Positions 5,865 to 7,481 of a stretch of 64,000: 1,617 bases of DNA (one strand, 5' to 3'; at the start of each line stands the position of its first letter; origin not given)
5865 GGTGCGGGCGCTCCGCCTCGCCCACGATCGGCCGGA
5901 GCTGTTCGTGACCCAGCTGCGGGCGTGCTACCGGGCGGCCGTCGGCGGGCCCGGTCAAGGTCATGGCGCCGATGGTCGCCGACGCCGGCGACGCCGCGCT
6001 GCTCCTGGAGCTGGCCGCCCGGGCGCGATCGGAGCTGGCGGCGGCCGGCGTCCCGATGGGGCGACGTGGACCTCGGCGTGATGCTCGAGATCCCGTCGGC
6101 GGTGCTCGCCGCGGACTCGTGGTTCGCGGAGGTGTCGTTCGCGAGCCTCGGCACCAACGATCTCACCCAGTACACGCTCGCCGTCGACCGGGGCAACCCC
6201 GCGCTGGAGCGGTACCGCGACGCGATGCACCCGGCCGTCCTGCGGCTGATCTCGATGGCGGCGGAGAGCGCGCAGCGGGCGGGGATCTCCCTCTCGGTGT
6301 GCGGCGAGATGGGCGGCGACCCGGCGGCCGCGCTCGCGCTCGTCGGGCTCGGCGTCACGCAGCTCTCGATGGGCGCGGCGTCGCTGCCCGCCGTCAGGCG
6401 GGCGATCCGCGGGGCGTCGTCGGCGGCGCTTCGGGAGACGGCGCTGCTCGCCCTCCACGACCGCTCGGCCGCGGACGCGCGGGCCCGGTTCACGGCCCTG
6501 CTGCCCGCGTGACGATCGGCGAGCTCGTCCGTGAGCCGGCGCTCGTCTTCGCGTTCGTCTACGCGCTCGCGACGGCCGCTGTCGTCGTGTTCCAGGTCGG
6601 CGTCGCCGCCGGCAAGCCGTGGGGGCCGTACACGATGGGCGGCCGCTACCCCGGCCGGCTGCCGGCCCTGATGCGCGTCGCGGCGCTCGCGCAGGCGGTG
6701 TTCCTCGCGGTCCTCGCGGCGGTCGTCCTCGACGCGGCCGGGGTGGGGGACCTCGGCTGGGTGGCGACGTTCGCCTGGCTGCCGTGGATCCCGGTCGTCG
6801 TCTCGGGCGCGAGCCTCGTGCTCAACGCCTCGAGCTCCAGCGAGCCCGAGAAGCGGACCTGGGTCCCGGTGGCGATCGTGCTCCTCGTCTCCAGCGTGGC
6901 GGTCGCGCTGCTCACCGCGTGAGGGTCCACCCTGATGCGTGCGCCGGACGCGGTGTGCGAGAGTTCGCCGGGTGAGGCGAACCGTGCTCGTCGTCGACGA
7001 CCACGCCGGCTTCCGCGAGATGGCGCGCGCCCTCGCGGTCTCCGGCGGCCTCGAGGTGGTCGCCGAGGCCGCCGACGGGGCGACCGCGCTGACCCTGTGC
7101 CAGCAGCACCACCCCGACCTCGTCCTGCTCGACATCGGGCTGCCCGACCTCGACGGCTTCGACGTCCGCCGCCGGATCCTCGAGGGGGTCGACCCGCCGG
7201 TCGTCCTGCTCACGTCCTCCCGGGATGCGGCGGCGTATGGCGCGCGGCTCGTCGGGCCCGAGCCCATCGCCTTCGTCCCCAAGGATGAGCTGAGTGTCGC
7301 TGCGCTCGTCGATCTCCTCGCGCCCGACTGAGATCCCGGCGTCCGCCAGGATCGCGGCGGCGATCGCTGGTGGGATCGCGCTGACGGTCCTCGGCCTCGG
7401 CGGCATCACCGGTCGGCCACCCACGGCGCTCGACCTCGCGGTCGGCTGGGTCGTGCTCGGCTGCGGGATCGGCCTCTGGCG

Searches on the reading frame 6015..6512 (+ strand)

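Call 28: search_protein_families(library=pfam, proteins=[window:6015-6512:+], max_evalue=0.01)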
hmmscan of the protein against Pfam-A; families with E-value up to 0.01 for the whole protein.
window:6015-6512:+ (165 aa): 1 family
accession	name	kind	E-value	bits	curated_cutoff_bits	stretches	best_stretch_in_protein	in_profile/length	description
PF02896.24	PEP-utilizers_C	-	6.5e-41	140.8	22.8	1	17-134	174-291/293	PEP-utilising enzyme, PEP-binding domain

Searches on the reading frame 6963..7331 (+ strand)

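Call 28: search_protein_families(library=pfam, proteins=[window:6963-7331:+], max_evalue=0.01)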
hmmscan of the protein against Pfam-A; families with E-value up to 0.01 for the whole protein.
window:6963-7331:+ (122 aa): 1 family
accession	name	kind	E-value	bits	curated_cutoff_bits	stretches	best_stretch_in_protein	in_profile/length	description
PF00072.30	Response_reg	-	2.7e-18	66.6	30.2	1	8-99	1-91/111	Response regulator receiver domain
